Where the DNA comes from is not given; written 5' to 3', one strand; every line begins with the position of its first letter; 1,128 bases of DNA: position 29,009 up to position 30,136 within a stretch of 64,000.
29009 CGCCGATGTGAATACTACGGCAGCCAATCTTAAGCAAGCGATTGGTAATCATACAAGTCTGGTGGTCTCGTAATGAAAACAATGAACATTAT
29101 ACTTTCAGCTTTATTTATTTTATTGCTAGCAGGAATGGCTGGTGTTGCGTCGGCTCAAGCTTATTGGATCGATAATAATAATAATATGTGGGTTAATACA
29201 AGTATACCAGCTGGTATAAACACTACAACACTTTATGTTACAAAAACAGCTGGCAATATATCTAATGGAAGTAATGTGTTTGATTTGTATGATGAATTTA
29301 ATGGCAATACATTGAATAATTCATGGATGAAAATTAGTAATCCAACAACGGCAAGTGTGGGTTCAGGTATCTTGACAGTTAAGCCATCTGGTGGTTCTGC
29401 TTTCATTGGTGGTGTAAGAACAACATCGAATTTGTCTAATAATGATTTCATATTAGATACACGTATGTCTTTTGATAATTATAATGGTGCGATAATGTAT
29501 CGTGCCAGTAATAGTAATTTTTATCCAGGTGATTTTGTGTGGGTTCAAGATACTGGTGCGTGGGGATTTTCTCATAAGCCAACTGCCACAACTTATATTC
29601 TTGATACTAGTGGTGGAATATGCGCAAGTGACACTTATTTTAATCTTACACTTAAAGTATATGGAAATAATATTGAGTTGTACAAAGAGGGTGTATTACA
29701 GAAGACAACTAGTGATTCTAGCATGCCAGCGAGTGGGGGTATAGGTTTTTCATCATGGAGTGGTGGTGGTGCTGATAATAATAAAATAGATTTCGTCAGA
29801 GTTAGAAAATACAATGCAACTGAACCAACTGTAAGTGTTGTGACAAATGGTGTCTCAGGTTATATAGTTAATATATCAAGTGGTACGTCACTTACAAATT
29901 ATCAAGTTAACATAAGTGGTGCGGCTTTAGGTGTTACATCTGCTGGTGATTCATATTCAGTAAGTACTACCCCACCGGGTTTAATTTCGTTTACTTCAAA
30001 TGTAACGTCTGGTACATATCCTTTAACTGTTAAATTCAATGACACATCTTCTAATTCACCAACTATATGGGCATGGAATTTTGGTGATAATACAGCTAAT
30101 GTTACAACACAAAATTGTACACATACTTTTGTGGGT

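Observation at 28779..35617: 2178-aa secreted ConA-like + about 12 Ig-like MBG-like repeats (loose family call) + about 18 PKD-domain protein saturated with N-glycosylation sequons, with a coupled small partner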

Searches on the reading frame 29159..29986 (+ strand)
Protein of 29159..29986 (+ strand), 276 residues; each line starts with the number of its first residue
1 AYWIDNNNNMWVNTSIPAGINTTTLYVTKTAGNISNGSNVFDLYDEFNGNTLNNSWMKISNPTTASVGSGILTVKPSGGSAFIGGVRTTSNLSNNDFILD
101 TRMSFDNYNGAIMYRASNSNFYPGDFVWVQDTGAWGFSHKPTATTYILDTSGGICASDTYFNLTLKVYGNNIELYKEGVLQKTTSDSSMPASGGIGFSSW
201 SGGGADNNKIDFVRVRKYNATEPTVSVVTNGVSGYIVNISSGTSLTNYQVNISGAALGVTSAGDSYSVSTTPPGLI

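Call 17: search_protein_families(library=pfam, proteins=[window:29159-29980:+], max_evalue=10)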
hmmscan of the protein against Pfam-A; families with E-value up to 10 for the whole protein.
window:29159-29980:+ (274 aa): 1 family
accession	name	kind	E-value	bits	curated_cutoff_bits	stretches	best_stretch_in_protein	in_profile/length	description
PF10102.14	DUF2341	-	2.2e-05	25.2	23.4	1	3-56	18-81/84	Domain of unknown function (DUF2341)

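Call 18: search_protein_families(library=ncbifam, proteins=[window:29159-29980:+], max_evalue=1)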
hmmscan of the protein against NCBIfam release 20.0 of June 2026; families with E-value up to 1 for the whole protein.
window:29159-29980:+ (274 aa): 1 family
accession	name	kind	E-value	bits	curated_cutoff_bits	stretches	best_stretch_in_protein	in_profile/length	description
NF047769.1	LIC10067_lipo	equivalog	0.17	11.1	200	0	65-111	101-147/239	LIC10067 family putative lipoprotein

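Call 19: find_homologous_proteins(query=window:29159-29980:+, max_evalue=0.001)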
Query window:29159-29980:+: 1661 candidates shared short words with the query, none scored E <= 0.001.

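Call 25: find_related_loci(query=window:29159-29986:+, collection=viral_contigs, flank=10000)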
Query window:29159-29986:+ (276 aa) in viral_contigs; peptide patterns used: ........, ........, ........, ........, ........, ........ (x = any residue, [..] = any of these).
14 stretches matched a pattern, but none encodes a relative of the query by tblastn (E <= 1e-3).

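Call 26: predict_structure(protein=window:29159-29986:+)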
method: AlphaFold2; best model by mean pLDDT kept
length: 276 residues; sequences in the alignment: 1
mean_pLDDT: 32.1   pTM: 0.21
mean pLDDT of the five models: 32.1, 28.6, 28.4, 28.4, 28.0
residues with pLDDT >= 90: 0; 70-90: 0; 50-70: 4; < 50: 272
segments of 3 or more residues with pLDDT < 50: 3-10, 13-58, 60-276
pLDDT, mean of each block of 10 residues (from residue 1): 47 44 34 29 32 42 32 30 29 30 29 30 31 25 29 29 35 33 23 24 27 28 31 34 35 37 37 31
secondary structure, 60 per line:
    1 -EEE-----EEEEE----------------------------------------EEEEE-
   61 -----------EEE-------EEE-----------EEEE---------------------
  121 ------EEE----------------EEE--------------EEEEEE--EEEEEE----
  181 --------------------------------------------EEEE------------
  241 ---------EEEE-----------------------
elements in order: E2-4 E10-14 E55-59 E72-74 E82-84 E96-99 E127-129 E146-148 E163-168 E171-176 E225-228 E250-253

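Call 27: search_protein_representatives(protein=window:29159-29986:+)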
Query: 276 residues. Proteins with E-value up to 0.001 (for the whole library): 177; up to 1e-10: 21; up to 1e-30: 0. The best 150 are listed.
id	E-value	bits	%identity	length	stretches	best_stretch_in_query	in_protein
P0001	2.2e-19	86.4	30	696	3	7-271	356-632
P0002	9.2e-18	81.1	44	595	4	208-274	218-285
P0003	1.7e-16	76.9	34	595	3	8-269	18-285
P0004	7.7e-16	74.8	30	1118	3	6-270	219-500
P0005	1.7e-15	73.6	31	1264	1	2-274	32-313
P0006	4.2e-15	72.3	37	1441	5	156-266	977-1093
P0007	4.3e-15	72.3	31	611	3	7-268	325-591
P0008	6.9e-15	71.6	34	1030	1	1-273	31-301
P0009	1.2e-14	70.9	33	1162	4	9-274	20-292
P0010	2.3e-13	66.7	28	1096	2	7-269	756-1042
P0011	5.5e-13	65.4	25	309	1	2-273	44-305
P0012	1.5e-12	64.0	32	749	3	7-252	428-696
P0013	2.4e-12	63.3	29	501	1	2-264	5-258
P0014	5.4e-12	62.1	39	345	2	211-273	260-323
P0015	8.8e-12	61.4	33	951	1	2-272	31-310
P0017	1.4e-11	60.8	31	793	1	2-268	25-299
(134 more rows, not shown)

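Call 28: list_cluster_members(proteins=[P0001, P0003, P0004, P0005, P0008, P0009, P0011, P0013, P0015, P0017])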
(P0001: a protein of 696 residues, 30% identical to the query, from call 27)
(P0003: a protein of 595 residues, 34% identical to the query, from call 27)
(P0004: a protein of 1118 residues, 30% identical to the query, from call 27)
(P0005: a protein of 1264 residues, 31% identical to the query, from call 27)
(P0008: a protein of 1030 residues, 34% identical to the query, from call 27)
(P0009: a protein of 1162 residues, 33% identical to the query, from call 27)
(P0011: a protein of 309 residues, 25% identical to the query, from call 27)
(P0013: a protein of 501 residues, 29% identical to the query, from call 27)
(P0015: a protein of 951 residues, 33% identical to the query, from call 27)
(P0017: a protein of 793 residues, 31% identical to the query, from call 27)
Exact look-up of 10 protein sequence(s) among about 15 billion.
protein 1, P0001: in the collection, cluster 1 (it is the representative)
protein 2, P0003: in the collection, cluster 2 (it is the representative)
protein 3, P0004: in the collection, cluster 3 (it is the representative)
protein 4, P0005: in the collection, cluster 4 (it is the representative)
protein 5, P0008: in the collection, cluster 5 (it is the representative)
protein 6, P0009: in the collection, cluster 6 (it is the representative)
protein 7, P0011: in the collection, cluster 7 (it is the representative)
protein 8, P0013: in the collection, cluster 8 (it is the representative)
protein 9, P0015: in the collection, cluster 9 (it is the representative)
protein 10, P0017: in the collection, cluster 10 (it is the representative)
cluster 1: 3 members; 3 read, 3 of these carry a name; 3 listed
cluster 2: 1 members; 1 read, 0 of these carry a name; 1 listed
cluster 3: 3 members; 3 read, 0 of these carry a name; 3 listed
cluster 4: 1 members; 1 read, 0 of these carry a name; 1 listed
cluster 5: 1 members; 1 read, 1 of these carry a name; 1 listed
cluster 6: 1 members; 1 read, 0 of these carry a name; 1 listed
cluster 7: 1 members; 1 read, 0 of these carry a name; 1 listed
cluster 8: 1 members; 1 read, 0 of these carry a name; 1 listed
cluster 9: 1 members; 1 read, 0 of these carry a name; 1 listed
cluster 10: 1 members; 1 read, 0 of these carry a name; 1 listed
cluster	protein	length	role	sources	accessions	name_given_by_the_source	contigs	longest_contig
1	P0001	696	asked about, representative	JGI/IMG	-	hypothetical protein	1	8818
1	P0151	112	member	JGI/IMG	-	hypothetical protein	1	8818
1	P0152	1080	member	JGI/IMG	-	hypothetical protein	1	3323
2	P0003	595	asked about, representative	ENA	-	-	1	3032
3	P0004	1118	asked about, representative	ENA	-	-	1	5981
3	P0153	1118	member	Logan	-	-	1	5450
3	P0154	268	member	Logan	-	-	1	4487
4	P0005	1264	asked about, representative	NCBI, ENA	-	-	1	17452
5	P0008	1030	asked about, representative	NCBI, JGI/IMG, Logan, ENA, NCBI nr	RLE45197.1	hypothetical protein DRJ16_00025 [Candidatus Woesearchaeota archaeon] | MAG: hypothetical protein DRJ16_00025 [Candidatus Woesearchaeota archaeon]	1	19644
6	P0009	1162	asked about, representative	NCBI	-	-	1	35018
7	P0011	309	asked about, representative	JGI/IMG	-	-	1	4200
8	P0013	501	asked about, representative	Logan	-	-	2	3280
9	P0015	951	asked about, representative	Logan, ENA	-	-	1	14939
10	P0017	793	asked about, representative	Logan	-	-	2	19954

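Call 41: predict_structure(alignment_id=A1)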
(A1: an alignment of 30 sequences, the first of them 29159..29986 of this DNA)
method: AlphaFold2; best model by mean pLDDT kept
length: 276 residues; sequences in the alignment: 30
mean_pLDDT: 81.5   pTM: 0.83
mean pLDDT of the five models: 81.5, 81.4, 81.2, 80.7, 79.5
residues with pLDDT >= 90: 137; 70-90: 70; 50-70: 38; < 50: 31
segments of 3 or more residues with pLDDT < 50: 122-124, 131-154
pLDDT, mean of each block of 10 residues (from residue 1): 96 92 95 95 95 89 86 80 80 88 76 56 50 43 40 59 90 88 76 80 75 96 95 92 96 97 96 82
secondary structure, 60 per line:
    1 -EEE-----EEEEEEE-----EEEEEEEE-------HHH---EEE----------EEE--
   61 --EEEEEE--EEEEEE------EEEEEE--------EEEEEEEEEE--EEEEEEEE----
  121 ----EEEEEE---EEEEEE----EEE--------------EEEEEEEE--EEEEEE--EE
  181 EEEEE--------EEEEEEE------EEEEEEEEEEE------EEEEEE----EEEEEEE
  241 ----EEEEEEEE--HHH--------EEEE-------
elements in order: E2-4 E10-16 E22-29 E43-45 E56-58 E63-68 E71-76 E83-88 E97-106 E109-116 E125-130 E134-139 E144-146 E161-168 E171-176 E179-185 E194-200 E207-217 E224-229 E234-240 E245-252 E266-269

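Call 43: fold_search(model_id=the predicted structure, library=pdb)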
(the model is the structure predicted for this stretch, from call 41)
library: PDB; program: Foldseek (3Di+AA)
matches with E <= 10: 1791; with E <= 0.001: 302
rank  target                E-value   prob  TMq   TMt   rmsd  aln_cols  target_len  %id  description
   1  3o5s                  6.9e-08  1.00  0.48  0.61   4.8       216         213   18  Crystal Structure of the endo-beta-1,3-1,4 glucanase from Bacillus subtilis (strain 168) (released 2011-07-13)
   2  1gbg                  9.4e-08  1.00  0.50  0.63   4.2       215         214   17  BACILLUS LICHENIFORMIS BETA-GLUCANASE (released 1995-12-07)
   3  3d6e_A                1.2e-07  1.00  0.48  0.68   4.3       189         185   18  Crystal structure of the engineered 1,3-1,4-beta-glucanase protein from Bacillus licheniformis (released 2009-05-19)
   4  3wht_A                1.6e-07  1.00  0.48  0.62   3.9       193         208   14  Crystal structure of ERGIC-53/MCFD2, Calcium-free form (released 2014-01-15)
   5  4gkx_A                1.7e-07  1.00  0.44  0.51   7.9       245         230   13  Crystal structure of a carbohydrate-binding domain (released 2013-06-05)
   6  4jqt_A                1.8e-07  1.00  0.51  0.34   3.8       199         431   16  Crystal structure of a putative glycosyl hydrolase (BT3469) from Bacteroides thetaiotaomicron VPI-5482 at 2.49 A resol (released 2013-04-17)
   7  1ups_B                1.8e-07  1.00  0.48  0.35  13.7       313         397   13  GlcNAc[alpha]1-4Gal releasing endo-[beta]-galactosidase from Clostridium perfringens (released 2004-11-25)
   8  4yge_E                2.3e-07  1.00  0.47  0.57   6.6       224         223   12  Crystal structure of ERGIC-53/MCFD2, trigonal calcium-bound form 2 (released 2016-04-06)
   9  3u1x_B                2.4e-07  1.00  0.46  0.55   6.6       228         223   11  Crystal structure of a putative glycosyl hydrolase (BDI_1869) from Parabacteroides distasonis ATCC 8503 at 1.70 A reso (released 2011-10-26)
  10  3lcp_A                3.0e-07  1.00  0.45  0.52   9.8       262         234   14  Crystal structure of the carbohydrate recognition domain of LMAN1 in complex with MCFD2 (released 2010-01-26)
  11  4yge_C                3.2e-07  1.00  0.43  0.52   9.0       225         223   14  Crystal structure of ERGIC-53/MCFD2, trigonal calcium-bound form 2 (released 2016-04-06)
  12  3d6e_B                3.3e-07  1.00  0.48  0.68   4.2       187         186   19  Crystal structure of the engineered 1,3-1,4-beta-glucanase protein from Bacillus licheniformis (released 2009-05-19)
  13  4ygc_A                3.9e-07  1.00  0.46  0.55   5.8       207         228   14  Crystal structure of ERGIC-53/MCFD2, monoclinic calcium-bound form 1 (released 2016-04-06)
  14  3whu_A                3.9e-07  1.00  0.44  0.53   6.2       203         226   14  Crystal structure of ERGIC-53/MCFD2, Calcium/Man2-bound form (released 2014-01-15)
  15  1u0a_A                3.9e-07  1.00  0.48  0.61   4.5       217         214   13  Crystal structure of the engineered beta-1,3-1,4-endoglucanase H(A16-M) in complex with beta-glucan tetrasaccharide (released 2005-09-06)
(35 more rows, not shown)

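Call 66: fold_search(model_id=the predicted structure, library=viral)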
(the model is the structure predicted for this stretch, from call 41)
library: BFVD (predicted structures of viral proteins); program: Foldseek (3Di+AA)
matches with E <= 10: 1621; with E <= 0.001: 305
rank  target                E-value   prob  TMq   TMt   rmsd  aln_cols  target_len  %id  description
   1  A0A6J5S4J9            5.4e-09  1.00  0.43  0.45   7.3       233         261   15  Uncharacterized protein [uncultured Caudovirales phage]
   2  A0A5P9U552            1.2e-08  1.00  0.47  0.12  14.3       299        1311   14  (no name in the UniProt tables at hand)
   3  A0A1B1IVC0            1.6e-08  1.00  0.49  0.50   4.3       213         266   19  (no name in the UniProt tables at hand)
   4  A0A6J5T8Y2            1.8e-08  1.00  0.48  0.54   4.8       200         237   12  Uncharacterized protein [uncultured Caudovirales phage]
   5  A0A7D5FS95            6.7e-08  1.00  0.46  0.58   4.7       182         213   17  (no name in the UniProt tables at hand)
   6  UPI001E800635         7.9e-08  1.00  0.51  0.36   4.9       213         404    9  (no name look-up for this kind of identifier)
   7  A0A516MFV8            7.9e-08  1.00  0.47  0.48   7.3       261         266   14  (no name in the UniProt tables at hand)
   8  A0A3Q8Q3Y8            8.3e-08  1.00  0.52  0.26   7.9       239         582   18  DUF2341 domain-containing protein [Sulfolobales Beppu rod-shaped virus 1]
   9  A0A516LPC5            8.7e-08  1.00  0.50  0.55   4.2       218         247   12  (no name in the UniProt tables at hand)
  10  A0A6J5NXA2            8.7e-08  1.00  0.50  0.60   4.3       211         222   17  Uncharacterized protein [uncultured Caudovirales phage]
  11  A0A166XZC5            1.1e-07  1.00  0.42  0.17   9.1       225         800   15  Tail spike-like protein [Gordonia phage BritBrat]
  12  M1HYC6                1.1e-07  1.00  0.49  0.38   6.5       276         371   14  (no name in the UniProt tables at hand)
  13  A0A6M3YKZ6            1.8e-07  1.00  0.40  0.15   9.4       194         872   13  (no name in the UniProt tables at hand)
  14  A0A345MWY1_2          1.8e-07  1.00  0.46  0.12  12.6       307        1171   16  (no name in the UniProt tables at hand)
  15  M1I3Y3                1.9e-07  1.00  0.48  0.36   6.3       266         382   14  (no name in the UniProt tables at hand)
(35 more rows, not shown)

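Call 84: search_solved_structures(query=A1, max_evalue=1)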
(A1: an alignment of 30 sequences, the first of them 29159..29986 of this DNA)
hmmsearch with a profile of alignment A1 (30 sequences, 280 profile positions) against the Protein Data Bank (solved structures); distinct sequences matched with E-value up to 1: 13.
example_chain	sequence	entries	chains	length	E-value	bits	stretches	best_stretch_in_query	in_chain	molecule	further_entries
3d6e_A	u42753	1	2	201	3.3e-05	27.2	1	45-203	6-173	Beta-glucanase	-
4qhz_A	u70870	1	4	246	4.9e-05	26.7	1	54-198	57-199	putative glycosyl hydrolase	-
4ate_A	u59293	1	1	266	0.00015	25.1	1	44-170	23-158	BETA-PORPHYRANASE A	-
3o5s_A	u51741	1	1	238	0.00035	23.9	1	45-200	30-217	Beta-glucanase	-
3ilf_A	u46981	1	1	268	0.00048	23.4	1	44-155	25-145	porphyranase A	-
1gbg_A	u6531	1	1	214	0.001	22.4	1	45-203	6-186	(1,3-1,4)-BETA-D-GLUCAN 4 GLUCANOHYDROLASE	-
9efl_A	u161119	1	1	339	0.02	18.1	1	45-81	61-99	BxMAGbovA, a GH16 carrageenase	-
5wut_A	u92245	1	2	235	0.031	17.5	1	48-189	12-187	ULam111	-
4qt6_A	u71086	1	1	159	0.12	15.6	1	69-197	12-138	Probable E3 ubiquitin-protein ligase HERC1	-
3juu_A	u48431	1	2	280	0.12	15.5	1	47-194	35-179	porphyranase B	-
2z22_X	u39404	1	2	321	0.15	15.2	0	19-47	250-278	Periplasmic phosphate-binding protein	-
4w65_A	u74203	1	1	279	0.17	15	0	44-181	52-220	Glycosyl hydrolase family protein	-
6t2n_AAA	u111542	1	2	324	0.19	14.9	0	41-189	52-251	Glycoside hydrolase family 16 protein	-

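Call 85: search_solved_structures(query=A1, max_evalue=0.002, show_alignments=4)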
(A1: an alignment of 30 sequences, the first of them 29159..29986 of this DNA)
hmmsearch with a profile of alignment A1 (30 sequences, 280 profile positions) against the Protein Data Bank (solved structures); distinct sequences matched with E-value up to 0.002: 6.
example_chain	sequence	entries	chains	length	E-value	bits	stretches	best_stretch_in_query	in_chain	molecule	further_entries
3d6e_A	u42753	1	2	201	3.3e-05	27.2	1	45-203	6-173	Beta-glucanase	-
4qhz_A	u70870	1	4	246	4.9e-05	26.7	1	54-198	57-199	putative glycosyl hydrolase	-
4ate_A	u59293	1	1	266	0.00015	25.1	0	44-170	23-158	BETA-PORPHYRANASE A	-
3o5s_A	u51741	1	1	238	0.00035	23.9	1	45-200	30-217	Beta-glucanase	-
3ilf_A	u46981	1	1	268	0.00048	23.4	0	44-155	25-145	porphyranase A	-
1gbg_A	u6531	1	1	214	0.001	22.4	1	45-203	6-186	(1,3-1,4)-BETA-D-GLUCAN 4 GLUCANOHYDROLASE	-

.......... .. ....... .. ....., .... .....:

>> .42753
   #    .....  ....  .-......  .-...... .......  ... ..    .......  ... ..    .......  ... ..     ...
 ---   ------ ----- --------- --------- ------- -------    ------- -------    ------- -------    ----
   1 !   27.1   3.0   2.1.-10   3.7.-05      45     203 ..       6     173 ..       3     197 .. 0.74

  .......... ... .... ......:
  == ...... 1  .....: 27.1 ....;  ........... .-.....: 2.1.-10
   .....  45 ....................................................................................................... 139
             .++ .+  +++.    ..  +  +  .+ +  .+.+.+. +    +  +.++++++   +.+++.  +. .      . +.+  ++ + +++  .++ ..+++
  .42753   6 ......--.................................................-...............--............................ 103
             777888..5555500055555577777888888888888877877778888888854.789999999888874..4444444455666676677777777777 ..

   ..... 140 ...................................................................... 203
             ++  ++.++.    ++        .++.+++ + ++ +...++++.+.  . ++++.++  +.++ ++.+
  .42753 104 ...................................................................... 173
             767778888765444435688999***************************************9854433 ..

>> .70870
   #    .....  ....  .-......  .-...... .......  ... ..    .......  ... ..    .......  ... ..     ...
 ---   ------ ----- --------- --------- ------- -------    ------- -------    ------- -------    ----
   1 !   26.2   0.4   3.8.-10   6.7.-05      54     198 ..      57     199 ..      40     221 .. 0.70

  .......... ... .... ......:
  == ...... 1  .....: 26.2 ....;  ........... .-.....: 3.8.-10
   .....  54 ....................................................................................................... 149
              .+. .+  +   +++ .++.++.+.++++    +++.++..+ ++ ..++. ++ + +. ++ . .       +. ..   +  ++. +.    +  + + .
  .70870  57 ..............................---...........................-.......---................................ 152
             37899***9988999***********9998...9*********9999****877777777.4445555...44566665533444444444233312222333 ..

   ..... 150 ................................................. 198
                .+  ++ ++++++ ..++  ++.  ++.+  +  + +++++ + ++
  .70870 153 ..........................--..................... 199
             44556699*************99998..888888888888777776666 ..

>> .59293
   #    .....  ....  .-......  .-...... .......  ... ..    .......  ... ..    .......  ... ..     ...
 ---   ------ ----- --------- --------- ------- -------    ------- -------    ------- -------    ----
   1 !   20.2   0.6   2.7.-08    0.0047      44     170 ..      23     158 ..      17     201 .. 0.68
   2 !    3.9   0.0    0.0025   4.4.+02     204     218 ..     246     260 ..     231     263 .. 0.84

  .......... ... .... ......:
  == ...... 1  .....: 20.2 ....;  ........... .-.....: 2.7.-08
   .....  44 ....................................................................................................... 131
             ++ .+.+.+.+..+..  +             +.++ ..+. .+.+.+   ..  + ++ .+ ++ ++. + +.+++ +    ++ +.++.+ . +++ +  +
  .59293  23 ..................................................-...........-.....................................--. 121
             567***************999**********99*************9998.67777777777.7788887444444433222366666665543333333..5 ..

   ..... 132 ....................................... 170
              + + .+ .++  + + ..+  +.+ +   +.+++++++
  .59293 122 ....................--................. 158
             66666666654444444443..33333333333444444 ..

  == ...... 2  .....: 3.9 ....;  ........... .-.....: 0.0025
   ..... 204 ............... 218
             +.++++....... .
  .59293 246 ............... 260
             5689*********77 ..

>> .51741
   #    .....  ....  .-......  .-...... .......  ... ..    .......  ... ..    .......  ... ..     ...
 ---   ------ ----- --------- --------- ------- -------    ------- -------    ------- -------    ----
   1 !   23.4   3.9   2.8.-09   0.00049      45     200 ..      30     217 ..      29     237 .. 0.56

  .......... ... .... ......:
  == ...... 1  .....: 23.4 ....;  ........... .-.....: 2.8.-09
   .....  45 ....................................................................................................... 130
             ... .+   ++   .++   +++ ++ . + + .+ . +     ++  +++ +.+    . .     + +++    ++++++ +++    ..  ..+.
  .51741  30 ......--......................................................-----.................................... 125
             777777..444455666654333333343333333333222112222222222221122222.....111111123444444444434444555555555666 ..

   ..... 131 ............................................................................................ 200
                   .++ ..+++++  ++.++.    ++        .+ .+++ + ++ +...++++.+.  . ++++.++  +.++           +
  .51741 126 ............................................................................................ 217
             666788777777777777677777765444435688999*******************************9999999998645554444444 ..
